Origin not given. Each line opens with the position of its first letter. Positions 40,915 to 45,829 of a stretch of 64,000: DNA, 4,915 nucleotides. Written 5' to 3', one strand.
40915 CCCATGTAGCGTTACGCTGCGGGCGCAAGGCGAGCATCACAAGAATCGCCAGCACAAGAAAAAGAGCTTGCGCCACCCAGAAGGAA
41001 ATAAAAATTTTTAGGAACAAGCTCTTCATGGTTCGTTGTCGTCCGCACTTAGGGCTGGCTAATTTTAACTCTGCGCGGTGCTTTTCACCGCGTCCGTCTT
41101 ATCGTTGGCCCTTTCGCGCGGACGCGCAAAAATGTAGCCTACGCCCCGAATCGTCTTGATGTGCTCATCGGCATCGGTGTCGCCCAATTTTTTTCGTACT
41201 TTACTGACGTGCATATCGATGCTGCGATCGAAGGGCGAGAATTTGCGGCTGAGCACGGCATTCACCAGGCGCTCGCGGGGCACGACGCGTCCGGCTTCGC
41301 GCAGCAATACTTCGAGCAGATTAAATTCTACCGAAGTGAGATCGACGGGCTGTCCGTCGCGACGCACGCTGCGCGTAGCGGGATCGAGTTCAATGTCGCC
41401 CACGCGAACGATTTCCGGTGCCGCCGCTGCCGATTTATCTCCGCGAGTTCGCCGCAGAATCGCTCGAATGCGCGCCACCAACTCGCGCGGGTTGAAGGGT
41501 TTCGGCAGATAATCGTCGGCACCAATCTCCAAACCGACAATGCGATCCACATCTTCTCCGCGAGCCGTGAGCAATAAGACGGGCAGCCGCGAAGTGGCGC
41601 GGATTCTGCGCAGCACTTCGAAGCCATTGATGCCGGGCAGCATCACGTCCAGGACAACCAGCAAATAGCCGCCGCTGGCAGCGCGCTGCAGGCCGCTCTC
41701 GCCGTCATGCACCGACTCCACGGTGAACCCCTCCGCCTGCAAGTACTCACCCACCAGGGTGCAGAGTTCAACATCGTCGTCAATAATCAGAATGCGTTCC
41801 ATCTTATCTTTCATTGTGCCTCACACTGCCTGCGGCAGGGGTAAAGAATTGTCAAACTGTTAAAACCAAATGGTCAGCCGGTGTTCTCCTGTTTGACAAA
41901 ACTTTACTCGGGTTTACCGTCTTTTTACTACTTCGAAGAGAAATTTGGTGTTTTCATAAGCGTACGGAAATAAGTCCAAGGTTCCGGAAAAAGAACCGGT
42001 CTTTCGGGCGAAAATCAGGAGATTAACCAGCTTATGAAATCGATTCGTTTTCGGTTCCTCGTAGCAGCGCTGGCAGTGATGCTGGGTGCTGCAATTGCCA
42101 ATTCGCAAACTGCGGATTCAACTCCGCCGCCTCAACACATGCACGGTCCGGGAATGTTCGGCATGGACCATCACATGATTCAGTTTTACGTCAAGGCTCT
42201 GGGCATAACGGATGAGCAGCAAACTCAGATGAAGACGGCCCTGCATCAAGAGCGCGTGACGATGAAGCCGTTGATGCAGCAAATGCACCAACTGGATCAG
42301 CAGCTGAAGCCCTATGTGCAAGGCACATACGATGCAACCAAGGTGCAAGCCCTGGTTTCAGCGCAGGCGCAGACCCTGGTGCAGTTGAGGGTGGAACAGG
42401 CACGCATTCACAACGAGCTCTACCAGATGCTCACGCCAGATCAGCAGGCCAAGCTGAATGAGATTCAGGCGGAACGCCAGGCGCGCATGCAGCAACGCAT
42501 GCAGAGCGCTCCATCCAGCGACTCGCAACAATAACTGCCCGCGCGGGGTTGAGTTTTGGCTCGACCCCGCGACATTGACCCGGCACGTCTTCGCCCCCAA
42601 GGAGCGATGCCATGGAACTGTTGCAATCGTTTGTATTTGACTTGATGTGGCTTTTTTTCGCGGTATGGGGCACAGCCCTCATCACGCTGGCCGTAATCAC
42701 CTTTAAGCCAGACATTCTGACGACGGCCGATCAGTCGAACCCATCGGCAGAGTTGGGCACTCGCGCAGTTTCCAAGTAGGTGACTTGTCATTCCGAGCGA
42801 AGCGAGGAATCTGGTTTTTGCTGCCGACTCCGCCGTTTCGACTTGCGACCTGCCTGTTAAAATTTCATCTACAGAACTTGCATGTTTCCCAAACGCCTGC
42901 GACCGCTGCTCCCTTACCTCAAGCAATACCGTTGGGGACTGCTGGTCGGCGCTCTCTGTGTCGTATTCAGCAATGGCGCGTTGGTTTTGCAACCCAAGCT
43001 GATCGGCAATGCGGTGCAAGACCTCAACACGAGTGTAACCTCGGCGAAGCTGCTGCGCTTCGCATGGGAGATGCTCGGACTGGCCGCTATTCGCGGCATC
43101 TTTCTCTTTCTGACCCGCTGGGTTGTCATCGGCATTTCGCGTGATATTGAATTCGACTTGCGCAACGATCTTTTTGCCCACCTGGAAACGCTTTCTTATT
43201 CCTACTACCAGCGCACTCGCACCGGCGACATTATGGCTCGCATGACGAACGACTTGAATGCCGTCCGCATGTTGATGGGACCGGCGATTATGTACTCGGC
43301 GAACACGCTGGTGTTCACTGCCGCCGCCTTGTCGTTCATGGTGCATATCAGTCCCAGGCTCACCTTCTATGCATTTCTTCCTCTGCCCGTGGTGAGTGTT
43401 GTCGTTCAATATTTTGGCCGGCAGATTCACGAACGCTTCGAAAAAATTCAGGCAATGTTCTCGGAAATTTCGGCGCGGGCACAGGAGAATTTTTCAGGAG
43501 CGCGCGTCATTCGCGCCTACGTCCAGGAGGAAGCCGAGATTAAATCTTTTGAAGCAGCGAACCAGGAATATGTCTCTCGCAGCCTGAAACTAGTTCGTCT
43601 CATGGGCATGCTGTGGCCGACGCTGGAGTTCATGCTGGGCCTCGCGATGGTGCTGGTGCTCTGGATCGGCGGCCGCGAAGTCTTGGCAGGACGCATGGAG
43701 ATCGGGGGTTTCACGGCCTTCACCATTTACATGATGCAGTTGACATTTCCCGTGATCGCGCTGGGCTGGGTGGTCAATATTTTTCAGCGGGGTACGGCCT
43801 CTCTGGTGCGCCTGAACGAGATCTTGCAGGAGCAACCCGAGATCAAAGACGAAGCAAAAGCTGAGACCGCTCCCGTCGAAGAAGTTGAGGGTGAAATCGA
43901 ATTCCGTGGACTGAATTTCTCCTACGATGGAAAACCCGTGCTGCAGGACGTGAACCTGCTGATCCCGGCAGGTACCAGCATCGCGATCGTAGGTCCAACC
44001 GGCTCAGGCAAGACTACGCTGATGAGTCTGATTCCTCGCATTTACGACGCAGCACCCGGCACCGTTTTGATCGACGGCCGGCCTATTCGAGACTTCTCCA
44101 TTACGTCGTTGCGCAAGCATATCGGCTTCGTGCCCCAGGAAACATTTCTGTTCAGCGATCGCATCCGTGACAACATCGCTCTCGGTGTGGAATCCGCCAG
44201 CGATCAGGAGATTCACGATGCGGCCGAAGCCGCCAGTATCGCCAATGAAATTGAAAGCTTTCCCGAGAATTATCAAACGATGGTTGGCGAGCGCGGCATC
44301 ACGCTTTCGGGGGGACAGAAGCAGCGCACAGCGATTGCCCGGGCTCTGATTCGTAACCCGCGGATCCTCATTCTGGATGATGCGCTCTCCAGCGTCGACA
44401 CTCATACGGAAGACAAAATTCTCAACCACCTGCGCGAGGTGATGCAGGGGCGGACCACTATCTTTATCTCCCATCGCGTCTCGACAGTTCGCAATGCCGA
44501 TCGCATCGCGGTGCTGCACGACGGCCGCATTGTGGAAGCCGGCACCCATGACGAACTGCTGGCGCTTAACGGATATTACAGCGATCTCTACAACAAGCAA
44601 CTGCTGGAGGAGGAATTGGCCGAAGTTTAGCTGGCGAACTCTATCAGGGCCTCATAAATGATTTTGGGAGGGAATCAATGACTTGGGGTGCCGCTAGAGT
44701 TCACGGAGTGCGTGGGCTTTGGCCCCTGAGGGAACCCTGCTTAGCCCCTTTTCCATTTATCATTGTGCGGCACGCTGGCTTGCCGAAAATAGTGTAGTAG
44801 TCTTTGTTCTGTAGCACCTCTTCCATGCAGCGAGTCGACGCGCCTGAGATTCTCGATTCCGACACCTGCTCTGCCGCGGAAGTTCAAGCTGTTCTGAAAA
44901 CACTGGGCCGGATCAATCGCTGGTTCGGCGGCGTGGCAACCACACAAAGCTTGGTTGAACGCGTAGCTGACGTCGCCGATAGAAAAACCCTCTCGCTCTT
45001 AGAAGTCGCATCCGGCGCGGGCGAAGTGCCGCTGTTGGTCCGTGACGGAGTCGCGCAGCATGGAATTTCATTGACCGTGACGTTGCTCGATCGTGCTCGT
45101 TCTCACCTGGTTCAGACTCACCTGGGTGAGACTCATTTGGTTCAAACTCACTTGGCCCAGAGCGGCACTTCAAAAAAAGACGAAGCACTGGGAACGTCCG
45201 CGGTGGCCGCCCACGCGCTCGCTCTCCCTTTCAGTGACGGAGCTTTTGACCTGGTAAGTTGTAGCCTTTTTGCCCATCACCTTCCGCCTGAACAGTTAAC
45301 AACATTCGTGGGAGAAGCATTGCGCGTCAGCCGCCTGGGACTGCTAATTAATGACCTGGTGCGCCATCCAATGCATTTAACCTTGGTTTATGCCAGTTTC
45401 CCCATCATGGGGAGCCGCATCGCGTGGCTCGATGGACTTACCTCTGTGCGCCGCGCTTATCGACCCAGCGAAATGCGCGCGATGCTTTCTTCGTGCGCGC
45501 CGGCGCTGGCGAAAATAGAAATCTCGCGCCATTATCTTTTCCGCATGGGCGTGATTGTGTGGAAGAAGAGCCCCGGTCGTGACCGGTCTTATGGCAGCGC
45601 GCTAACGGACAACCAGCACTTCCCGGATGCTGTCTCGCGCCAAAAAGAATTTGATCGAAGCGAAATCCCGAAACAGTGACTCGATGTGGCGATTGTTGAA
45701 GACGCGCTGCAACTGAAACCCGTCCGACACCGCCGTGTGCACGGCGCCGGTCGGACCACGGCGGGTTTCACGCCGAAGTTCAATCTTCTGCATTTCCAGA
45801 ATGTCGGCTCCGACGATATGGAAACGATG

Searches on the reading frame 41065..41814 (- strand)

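Call 75: search_protein_families(library=pfam, proteins=[window:41065-41814:-], max_evalue=0.1)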
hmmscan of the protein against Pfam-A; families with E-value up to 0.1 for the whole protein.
window:41065-41814:- (249 aa): 2 families
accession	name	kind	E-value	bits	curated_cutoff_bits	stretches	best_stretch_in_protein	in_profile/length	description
PF00072.30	Response_reg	-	1.2e-27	96.7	30.2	1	8-117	1-111/111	Response regulator receiver domain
PF00486.34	Trans_reg_C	-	1e-23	83.6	26.2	1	154-229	1-77/77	Transcriptional regulatory protein, C terminal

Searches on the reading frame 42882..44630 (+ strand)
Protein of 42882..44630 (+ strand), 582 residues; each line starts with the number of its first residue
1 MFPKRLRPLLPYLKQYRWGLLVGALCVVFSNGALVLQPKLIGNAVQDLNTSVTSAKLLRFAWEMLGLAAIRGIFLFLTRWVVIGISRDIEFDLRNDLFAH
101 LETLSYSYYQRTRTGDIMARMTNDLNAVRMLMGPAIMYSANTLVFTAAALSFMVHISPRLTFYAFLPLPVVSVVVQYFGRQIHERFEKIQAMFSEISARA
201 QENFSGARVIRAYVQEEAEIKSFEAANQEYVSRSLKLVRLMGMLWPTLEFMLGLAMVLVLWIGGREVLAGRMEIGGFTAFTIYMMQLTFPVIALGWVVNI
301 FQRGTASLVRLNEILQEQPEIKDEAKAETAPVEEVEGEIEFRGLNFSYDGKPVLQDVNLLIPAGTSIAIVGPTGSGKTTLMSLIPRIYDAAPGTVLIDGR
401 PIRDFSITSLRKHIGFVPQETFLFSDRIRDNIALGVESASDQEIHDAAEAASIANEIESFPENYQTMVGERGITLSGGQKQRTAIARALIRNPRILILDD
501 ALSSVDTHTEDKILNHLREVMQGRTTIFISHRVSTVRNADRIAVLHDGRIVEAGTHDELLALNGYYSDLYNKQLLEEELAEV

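Call 75: search_protein_families(library=pfam, proteins=[window:42882-44630:+], max_evalue=0.1)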
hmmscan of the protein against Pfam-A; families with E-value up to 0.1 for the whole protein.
window:42882-44630:+ (582 aa): 19 families
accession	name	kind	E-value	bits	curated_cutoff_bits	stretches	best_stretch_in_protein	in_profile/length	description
PF00664.28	ABC_membrane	-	1.6e-46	159.6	28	1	21-291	2-274/274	ABC transporter transmembrane region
PF00005.33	ABC_tran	-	2.4e-32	112.8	25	1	354-502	1-136/137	ABC transporter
PF02463.25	SMC_N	-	1.7e-06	28.1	40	1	436-543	115-209/220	RecF/RecN/SMC N terminal domain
PF13401.12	AAA_22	-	0.00078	20.2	27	1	365-522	6-109/130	AAA domain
PF13191.12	AAA_16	-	0.004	18.1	32.6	1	364-500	24-140/167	AAA ATPase domain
PF00004.35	AAA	-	0.0044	17.9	21.2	1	369-526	3-97/131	ATPase family associated with various cellular activities (AAA)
PF13604.12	AAA_30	-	0.005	17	27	1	367-397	21-47/191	AAA domain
PF01935.23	DUF87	-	0.0063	17.1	23.2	1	365-384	24-43/220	Helicase HerA, central domain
PF00270.35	DEAD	-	0.0088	16.2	26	0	362-382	12-32/167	DEAD/DEAH box helicase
PF00931.28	NB-ARC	-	0.0091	15.7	23.5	0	366-384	20-38/248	NB-ARC domain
PF13555.12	AAA_29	-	0.023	14.9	27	1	363-381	22-39/61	P-loop containing region of AAA domain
PF13481.12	AAA_25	-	0.023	14.8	27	1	359-381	28-50/195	AAA domain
PF13476.12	AAA_23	-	0.036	15.1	27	1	367-382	22-37/201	AAA domain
PF12128.14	DUF3584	-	0.045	11.7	31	1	367-396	20-49/1191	Protein of unknown function (DUF3584)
PF13304.12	AAA_21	-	0.059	13.9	27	0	368-435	3-63/304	AAA domain, putative AbiEii toxin, Type IV TA system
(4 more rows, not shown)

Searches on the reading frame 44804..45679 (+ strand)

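Call 75: search_protein_families(library=pfam, proteins=[window:44804-45679:+], max_evalue=0.1)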
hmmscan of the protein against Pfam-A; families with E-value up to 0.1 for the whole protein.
window:44804-45679:+ (291 aa): 4 families
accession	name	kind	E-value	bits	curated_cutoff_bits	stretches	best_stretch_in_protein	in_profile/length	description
PF08241.18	Methyltransf_11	-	3.4e-07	31.2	21.2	1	119-177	33-88/95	Methyltransferase domain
PF13649.12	Methyltransf_25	-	6.6e-07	30.4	27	1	125-177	42-94/97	Methyltransferase domain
PF01209.24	Ubie_methyltran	-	0.014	15.2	20.1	1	57-156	43-125/233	ubiE/COQ5 methyltransferase family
PF00677.23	Lum_binding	-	0.045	14.2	27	1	50-106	3-66/86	Lumazine binding domain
